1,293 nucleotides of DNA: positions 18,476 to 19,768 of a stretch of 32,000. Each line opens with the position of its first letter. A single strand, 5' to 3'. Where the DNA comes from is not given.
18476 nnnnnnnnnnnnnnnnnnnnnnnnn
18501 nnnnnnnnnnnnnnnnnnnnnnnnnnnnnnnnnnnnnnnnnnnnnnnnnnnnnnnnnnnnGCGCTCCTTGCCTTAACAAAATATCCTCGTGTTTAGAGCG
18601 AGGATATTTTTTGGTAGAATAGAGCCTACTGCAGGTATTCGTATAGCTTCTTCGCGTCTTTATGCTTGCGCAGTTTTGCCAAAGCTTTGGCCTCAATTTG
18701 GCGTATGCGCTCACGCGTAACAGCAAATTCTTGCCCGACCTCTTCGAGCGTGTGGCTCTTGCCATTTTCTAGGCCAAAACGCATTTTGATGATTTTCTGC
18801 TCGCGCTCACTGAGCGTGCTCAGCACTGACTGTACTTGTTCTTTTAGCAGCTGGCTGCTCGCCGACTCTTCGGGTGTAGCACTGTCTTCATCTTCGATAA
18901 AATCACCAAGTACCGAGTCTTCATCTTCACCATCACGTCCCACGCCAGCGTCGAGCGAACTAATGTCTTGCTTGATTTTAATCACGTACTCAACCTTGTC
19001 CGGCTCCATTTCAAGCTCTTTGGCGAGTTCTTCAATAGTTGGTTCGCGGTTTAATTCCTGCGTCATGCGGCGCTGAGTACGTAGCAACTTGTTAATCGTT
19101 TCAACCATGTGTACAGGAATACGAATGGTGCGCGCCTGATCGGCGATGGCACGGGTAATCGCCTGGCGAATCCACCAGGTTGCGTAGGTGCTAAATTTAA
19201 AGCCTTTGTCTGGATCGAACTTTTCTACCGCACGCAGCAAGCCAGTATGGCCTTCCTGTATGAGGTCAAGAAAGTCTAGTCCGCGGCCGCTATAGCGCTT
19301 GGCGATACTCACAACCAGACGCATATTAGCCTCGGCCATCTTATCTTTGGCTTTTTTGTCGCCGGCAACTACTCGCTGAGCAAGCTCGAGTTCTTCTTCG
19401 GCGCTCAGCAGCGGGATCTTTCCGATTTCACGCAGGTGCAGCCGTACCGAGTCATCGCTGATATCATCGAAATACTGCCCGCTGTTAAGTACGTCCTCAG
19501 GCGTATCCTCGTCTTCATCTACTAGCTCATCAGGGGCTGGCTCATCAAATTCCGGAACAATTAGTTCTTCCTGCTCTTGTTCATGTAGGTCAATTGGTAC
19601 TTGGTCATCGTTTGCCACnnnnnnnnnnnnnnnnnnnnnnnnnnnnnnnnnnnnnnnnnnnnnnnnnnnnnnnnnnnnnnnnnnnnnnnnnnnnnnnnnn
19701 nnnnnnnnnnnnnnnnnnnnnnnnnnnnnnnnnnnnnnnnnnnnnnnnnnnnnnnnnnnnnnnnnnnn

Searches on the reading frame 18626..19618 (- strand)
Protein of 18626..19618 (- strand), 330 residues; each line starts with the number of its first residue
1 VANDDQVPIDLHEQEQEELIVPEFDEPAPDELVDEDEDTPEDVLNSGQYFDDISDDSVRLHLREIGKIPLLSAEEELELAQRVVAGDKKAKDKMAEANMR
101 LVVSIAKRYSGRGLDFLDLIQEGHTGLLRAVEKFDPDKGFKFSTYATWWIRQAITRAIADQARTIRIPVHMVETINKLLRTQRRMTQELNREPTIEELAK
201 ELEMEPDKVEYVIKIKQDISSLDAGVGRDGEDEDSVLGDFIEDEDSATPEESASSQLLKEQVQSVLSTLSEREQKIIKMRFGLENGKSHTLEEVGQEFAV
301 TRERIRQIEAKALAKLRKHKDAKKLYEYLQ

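Call 79: search_protein_families(library=pfam, proteins=[window:18626-19618:-], max_evalue=0.001)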
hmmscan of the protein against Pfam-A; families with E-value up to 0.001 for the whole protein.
window:18626-19618:- (330 aa): 4 families
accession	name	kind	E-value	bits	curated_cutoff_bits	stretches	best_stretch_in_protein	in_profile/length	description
PF04542.20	Sigma70_r2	-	2.6e-24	85.2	24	1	95-164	2-71/71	Sigma-70 region 2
PF04539.22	Sigma70_r3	-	1e-22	80.4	25.3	1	173-252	1-77/78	Sigma-70 region 3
PF04545.22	Sigma70_r4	-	1.9e-18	66.1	24.1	1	265-318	1-50/50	Sigma-70, region 4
PF00140.25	Sigma70_r1_2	-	2e-15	56.9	22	1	56-88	1-33/34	Sigma-70 factor, region 1.2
